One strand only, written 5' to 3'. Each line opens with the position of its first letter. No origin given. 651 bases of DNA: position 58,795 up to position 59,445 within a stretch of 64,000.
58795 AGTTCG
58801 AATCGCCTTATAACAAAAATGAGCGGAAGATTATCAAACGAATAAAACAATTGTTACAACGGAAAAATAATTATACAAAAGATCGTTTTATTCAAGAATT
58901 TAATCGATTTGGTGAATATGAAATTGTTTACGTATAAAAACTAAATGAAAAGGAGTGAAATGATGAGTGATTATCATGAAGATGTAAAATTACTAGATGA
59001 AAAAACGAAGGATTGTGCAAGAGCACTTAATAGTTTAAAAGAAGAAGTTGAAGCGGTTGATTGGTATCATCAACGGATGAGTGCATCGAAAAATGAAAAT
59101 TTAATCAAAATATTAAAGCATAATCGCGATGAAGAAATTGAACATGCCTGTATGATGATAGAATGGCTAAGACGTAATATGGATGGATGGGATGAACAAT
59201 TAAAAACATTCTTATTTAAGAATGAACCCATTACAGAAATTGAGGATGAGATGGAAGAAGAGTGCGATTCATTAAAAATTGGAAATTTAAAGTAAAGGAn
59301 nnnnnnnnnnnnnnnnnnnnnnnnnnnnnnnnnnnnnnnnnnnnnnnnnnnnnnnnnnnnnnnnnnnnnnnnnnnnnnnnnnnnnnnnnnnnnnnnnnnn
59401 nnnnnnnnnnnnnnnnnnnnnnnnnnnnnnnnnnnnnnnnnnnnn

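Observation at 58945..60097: Encapsulin nanocompartment operon with EncFtn cargo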

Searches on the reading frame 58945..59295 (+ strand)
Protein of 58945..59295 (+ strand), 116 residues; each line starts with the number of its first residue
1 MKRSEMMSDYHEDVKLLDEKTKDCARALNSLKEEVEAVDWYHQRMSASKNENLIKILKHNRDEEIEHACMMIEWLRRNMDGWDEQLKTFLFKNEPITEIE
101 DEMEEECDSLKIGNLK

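Call 3: search_protein_families(library=pfam, proteins=[window:58945-59295:+], max_evalue=0.01)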
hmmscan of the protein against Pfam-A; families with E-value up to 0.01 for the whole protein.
window:58945-59295:+ (116 aa): 1 family
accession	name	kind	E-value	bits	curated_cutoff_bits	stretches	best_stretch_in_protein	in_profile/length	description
PF22277.2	EncFtn-like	-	2e-38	130.4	27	1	10-92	2-84/85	EncFtn-like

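Call 4: search_protein_families(library=ncbifam, proteins=[window:58945-59295:+], max_evalue=0.01)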
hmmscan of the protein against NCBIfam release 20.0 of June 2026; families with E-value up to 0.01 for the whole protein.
window:58945-59295:+ (116 aa): 2 families
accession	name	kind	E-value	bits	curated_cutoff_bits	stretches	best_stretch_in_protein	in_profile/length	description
TIGR04535.1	ferrit_encaps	subfamily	3.6e-41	139.7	125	1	10-116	1-114/114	encapsulin-associated ferritin-like protein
NF058679.1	EncB_fam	subfamily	1.6e-16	60.3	90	1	12-106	10-108/117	encapsulin nanocompartment ferritin-likeEncB family encapsulin nanocompartment ferritin-like cargo protein cargo protein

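Call 5: search_solved_structures(query=window:58945-59295:+, show_alignments=3)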
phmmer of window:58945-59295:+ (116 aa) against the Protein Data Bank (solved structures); distinct sequences matched with E-value up to 0.001: 12.
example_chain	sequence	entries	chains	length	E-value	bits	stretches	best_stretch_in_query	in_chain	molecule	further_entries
33bf_A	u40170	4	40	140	1e-26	96.4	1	8-100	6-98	Encapsulated ferritin-like protein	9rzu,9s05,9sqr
5da5_A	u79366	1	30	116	3.3e-26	94.8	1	8-100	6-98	Rru_A0973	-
5l8b_A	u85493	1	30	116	2.1e-25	92.2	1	8-100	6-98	Uncharacterized protein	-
6suw_A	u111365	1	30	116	2.1e-25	92.2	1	8-100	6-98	Uncharacterized protein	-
5l89_A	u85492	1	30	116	2.1e-25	92.2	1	8-100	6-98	Rru_A0973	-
6sv1_A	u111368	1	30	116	2.1e-25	92.2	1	8-100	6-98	Encapsulated Ferritin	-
7oe2_1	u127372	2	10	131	3.3e-25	91.5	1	9-104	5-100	Haliangium ochraceum Encapsulated ferritin localisation sequence | Haliangium ochraceum encapsulated ferritin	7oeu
5l8g_A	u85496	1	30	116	8e-25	90.3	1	8-100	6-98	Uncharacterized protein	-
3k6c_A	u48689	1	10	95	1.2e-24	89.7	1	9-97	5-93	Uncharacterized protein NE0167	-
5n5f_A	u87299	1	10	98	1.8e-24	89.2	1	9-101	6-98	encapsulated ferritin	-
5l8f_A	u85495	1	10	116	3.4e-23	85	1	8-100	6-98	Rru_A0973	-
7s8t_A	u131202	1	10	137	0.00021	24.6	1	23-77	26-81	EncC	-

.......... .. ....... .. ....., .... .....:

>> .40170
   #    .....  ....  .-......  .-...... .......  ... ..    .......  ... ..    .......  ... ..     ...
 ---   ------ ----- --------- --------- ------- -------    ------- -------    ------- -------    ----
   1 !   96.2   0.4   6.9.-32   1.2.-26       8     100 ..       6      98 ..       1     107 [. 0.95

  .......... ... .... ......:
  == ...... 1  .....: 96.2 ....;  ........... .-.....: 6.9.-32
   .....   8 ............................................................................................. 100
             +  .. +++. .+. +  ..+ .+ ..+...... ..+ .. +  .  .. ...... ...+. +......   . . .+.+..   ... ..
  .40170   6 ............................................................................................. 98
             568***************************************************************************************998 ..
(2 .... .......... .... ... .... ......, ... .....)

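Call 13: list_cluster_members(proteins=[P0001, window:58945-59295:+, window:58960-59295:+, window:58963-59295:+, window:59300-60097:+, window:60188-61207:+])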
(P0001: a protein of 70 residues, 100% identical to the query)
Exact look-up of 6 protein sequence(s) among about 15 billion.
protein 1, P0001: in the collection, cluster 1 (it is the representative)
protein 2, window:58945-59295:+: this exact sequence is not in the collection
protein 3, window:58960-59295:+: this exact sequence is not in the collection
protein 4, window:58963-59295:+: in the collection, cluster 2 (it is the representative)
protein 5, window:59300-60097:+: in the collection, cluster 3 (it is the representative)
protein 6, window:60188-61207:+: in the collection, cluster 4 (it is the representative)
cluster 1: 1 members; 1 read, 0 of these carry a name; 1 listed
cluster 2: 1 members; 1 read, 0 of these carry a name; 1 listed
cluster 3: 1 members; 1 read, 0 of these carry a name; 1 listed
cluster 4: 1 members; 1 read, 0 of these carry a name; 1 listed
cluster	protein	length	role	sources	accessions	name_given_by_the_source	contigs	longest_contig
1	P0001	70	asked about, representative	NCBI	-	-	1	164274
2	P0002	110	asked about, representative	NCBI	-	-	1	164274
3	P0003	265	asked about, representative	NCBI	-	-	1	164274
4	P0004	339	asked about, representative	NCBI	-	-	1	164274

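Call 18: find_homologous_proteins(query=window:58963-59295:+, max_evalue=0.00001)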
Query window:58963-59295:+ (110 aa): 1871 proteins with E <= 0.00001 among 1878 candidates; the best 120 are listed.
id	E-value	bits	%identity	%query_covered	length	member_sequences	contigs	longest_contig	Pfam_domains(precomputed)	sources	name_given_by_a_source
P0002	1.9e-66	239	100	100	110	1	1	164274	PF22277.3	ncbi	-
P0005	1.8e-42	162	69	100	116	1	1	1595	PF22277.3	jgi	jgi:ferritin-like protein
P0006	3.4e-42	161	71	100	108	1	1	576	PF22277.3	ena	-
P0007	1.5e-40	155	69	98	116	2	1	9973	PF22277.3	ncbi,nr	ncbi:MAG: ferritin-like domain-containing protein [Bacillota bacterium]|nr:ferritin-like domain-cont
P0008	2.8e-40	155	66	100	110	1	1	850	PF22277.3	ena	-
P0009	2.9e-40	154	70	83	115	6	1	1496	PF22277.3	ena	-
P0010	7.1e-40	153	65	100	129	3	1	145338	PF22277.3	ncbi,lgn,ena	-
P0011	7.1e-40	153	64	99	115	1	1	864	PF22277.3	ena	-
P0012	8.2e-40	153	71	83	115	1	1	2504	PF22277.3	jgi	jgi:ferritin-like protein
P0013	8.4e-40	153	64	100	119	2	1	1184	PF22277.3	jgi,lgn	jgi:hypothetical protein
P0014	9.4e-40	153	63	100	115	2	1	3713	PF22277.3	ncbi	-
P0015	1.4e-39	152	70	83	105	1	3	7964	PF22277.3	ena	-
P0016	1.4e-39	152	64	98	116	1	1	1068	PF22277.3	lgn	-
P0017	1.5e-39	152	70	83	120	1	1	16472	PF22277.3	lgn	-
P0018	1.5e-39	152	71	83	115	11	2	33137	PF22277.3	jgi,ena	-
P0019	1.7e-39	152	63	100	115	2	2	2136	PF22277.3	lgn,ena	-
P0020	1.8e-39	152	62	100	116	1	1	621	PF22277.3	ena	-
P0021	1.9e-39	152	68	82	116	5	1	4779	PF22277.3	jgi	-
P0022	2.0e-39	152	66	100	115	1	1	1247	PF22277.3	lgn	-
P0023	2.3e-39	152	71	83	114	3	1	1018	PF22277.3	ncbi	-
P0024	2.6e-39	151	62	100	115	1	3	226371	PF22277.3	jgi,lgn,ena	-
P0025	2.7e-39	151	69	83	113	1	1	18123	PF22277.3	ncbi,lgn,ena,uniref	ncbi:encapsulin-associated ferritin-like protein [Dethiothermospora halolimnae]|uniref:encapsulin-as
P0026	3.2e-39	151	60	100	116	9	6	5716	PF22277.3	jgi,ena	-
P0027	3.8e-39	151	60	100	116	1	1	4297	PF22277.3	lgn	-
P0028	3.9e-39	151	63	99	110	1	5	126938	PF22277.3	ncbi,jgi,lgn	jgi:hypothetical protein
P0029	3.9e-39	151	59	100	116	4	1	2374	PF22277.3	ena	-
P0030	4.6e-39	151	64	98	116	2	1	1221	PF22277.3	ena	-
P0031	4.7e-39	151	66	100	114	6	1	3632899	PF22277.3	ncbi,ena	-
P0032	4.7e-39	151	62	100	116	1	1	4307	PF22277.3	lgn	-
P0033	5.2e-39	150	63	100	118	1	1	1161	PF22277.3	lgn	-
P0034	5.7e-39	150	61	100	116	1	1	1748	PF22277.3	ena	-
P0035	6.4e-39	150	63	100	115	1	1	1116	PF22277.3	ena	-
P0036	6.4e-39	150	62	99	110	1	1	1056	PF22277.3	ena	-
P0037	6.8e-39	150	66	100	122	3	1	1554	PF22277.3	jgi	jgi:uncharacterized protein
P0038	7.4e-39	150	62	100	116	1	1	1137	PF22277.3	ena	-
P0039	7.6e-39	150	61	100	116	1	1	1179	PF22277.3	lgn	-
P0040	7.7e-39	150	61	100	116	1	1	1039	PF22277.3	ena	-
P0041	8.5e-39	150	61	100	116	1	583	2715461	PF22277.3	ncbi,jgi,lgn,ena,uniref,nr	ncbi:hypothetical protein SAMN02745120_2011 [Acetoanaerobium noterae]|jgi:Uncharacterized conserved 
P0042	8.8e-39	150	61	100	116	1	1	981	PF22277.3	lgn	-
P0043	8.9e-39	150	65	100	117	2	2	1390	PF22277.3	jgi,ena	jgi:uncharacterized protein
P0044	1.0e-38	150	65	100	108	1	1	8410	PF22277.3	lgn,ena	-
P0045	1.1e-38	149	64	100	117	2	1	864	PF22277.3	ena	-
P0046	1.1e-38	149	61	100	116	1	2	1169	PF22277.3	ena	-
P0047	1.1e-38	149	62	100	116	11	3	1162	PF22277.3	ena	-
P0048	1.2e-38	149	61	100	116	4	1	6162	PF22277.3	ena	-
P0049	1.3e-38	149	62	100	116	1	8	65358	PF22277.3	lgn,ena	-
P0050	1.4e-38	149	65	100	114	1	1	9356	PF22277.3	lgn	-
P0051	1.4e-38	149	64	100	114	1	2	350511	PF22277.3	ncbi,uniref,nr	ncbi:encapsulin-associated ferritin-like protein [Sporosalibacterium faouarense]|uniref:encapsulin-a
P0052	1.4e-38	149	62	100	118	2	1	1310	PF22277.3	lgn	-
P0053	1.7e-38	149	60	100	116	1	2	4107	PF22277.3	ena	-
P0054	1.7e-38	149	63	100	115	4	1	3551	PF22277.3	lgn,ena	-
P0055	1.8e-38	149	61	100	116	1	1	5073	PF22277.3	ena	-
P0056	1.9e-38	149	62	99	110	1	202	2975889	PF22277.3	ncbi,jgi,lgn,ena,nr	ncbi:MAG TPA: ferritin-like domain-containing protein [Mesotoga infera]|jgi:ferritin-like protein|nr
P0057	2.0e-38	149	64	98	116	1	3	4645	PF22277.3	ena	-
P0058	2.1e-38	149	64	100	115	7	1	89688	PF22277.3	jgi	jgi:ferritin-like protein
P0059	2.1e-38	148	64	100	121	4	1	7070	PF22277.3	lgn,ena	-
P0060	2.3e-38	148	62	100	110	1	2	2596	PF22277.3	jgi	jgi:uncharacterized protein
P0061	2.4e-38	148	60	100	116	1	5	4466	PF22277.3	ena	-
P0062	2.8e-38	148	64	100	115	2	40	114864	PF22277.3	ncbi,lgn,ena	-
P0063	2.8e-38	148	59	100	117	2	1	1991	PF22277.3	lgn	-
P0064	3.0e-38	148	67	97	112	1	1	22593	PF22277.3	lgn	-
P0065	3.1e-38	148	62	99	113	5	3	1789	PF22277.3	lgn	-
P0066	3.2e-38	148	63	100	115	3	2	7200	PF22277.3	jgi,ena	-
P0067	3.3e-38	148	60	98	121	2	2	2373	PF22277.3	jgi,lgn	-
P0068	3.3e-38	148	60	100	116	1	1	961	PF22277.3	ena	-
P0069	3.4e-38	148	65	100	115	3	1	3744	PF22277.3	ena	-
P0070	3.4e-38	148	64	100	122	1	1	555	PF22277.3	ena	-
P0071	3.4e-38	148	64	100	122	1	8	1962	PF22277.3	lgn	-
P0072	3.5e-38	148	63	98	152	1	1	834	PF22277.3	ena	-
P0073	3.6e-38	148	61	99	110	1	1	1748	PF22277.3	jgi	jgi:ferritin-like protein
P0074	3.6e-38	148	62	97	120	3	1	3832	PF22277.3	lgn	-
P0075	3.7e-38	148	61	100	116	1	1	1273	PF22277.3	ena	-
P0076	4.2e-38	148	63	100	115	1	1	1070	PF22277.3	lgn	-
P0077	4.3e-38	148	60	100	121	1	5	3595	PF22277.3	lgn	-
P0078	4.4e-38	147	62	100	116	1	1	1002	PF22277.3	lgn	-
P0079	4.7e-38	147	63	100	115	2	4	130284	PF22277.3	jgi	jgi:ferritin-like protein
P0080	4.9e-38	147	60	100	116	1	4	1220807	PF22277.3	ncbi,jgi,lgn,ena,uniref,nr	ncbi:ferritin-like domain-containing protein [Acetoanaerobium noterae]|uniref:ferritin-like domain-c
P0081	5.6e-38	147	62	100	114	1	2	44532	PF22277.3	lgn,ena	-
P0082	5.7e-38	147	68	82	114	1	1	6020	PF22277.3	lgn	-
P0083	6.2e-38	147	63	100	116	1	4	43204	PF22277.3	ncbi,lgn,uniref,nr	ncbi:encapsulin-associated ferritin-like protein [Clostridiisalibacter paucivorans]|uniref:encapsuli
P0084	6.4e-38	147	59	100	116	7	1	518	PF22277.3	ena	-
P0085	6.5e-38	147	61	100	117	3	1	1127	PF22277.3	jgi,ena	jgi:hypothetical protein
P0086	6.7e-38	147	61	99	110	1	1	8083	PF22277.3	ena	-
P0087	6.9e-38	147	61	100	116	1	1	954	PF22277.3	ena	-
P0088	7.3e-38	147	59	100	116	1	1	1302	PF22277.3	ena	-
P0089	7.4e-38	147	70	87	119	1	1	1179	PF22277.3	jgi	jgi:uncharacterized protein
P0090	7.5e-38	147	61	100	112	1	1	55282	PF22277.3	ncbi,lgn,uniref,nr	ncbi:ferritin-like domain-containing protein [Mesotoga sp.]|uniref:ferritin-like domain-containing p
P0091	7.8e-38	147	63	100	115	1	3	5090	PF22277.3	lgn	-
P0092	9.5e-38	146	61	99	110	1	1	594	PF22277.3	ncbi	-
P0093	1.0e-37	146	62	100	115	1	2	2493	PF22277.3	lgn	-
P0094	1.1e-37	146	60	100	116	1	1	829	PF22277.3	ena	-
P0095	1.1e-37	146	59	100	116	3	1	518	PF22277.3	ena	-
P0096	1.1e-37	146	61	100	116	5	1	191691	PF22277.3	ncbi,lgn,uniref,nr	ncbi:ferritin-like domain-containing protein [Anoxynatronum buryatiense]|uniref:Ferritin n=1 Tax=Ano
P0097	1.1e-37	146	61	100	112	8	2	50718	PF22277.3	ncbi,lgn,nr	ncbi:hypothetical protein EU77_07050 [Mesotoga sp. SC_NapDC]|nr:hypothetical protein EU77_07050 [Mes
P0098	1.1e-37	146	60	100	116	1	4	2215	PF22277.3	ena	-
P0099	1.4e-37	146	63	100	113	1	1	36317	PF22277.3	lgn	-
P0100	1.4e-37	146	65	100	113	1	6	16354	PF22277.3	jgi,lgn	jgi:uncharacterized protein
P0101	1.4e-37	146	60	100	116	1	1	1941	PF22277.3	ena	-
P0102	1.4e-37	146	64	100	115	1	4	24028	PF22277.3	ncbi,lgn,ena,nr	ncbi:MAG TPA: ferritin-like domain-containing protein [Tissierellaceae bacterium]|nr:ferritin-like d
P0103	1.5e-37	146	68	82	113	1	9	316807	PF22277.3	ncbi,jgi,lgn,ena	jgi:hypothetical protein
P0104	1.5e-37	146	64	100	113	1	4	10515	PF22277.3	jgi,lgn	-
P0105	1.6e-37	146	67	85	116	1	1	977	PF22277.3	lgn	-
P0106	1.7e-37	146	69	86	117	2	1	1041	PF22277.3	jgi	jgi:uncharacterized protein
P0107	1.7e-37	146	61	100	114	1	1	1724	PF22277.3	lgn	-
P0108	1.8e-37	146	59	99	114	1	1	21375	PF22277.3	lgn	-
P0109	2.0e-37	145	60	100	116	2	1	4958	PF22277.3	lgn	-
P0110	2.0e-37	145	61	100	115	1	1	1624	PF22277.3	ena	-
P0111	2.1e-37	145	64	100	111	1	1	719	PF22277.3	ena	-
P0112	2.2e-37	145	63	100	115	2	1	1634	PF22277.3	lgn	-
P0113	2.2e-37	145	61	100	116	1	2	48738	PF22277.3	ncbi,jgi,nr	ncbi:MAG: ferritin-like domain-containing protein [Bacillota bacterium]|jgi:uncharacterized protein|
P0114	2.2e-37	145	69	86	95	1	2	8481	PF22277.3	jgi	jgi:hypothetical protein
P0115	2.3e-37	145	60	99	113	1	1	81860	PF22277.3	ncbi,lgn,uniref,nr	ncbi:ferritin-like protein [Acetoanaerobium pronyense]|uniref:Ferritin-like protein n=1 Tax=Acetoana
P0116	2.4e-37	145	62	100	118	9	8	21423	PF22277.3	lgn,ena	-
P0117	2.5e-37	145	62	100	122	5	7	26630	PF22277.3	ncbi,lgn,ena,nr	ncbi:MAG: hypothetical protein GX069_04235 [Tissierellia bacterium]|nr:hypothetical protein [Tissier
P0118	2.6e-37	145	60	100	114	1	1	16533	PF22277.3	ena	-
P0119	2.8e-37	145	59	100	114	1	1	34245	PF22277.3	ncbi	-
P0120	2.9e-37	145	60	100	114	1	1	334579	PF22277.3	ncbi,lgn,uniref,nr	ncbi:encapsulin-associated ferritin-like protein [Tindallia californiensis]|uniref:Ferritin n=1 Tax=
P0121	3.0e-37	145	60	100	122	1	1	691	PF22277.3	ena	-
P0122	3.0e-37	145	70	87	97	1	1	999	PF22277.3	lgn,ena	-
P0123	3.1e-37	145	63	100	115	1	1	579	PF22277.3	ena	-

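Call 66: search_protein_families(library=phrogs, proteins=[window:58963-59295:+], max_evalue=0.01)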
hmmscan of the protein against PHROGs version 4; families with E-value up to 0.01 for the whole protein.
window:58963-59295:+ (110 aa): 0 families
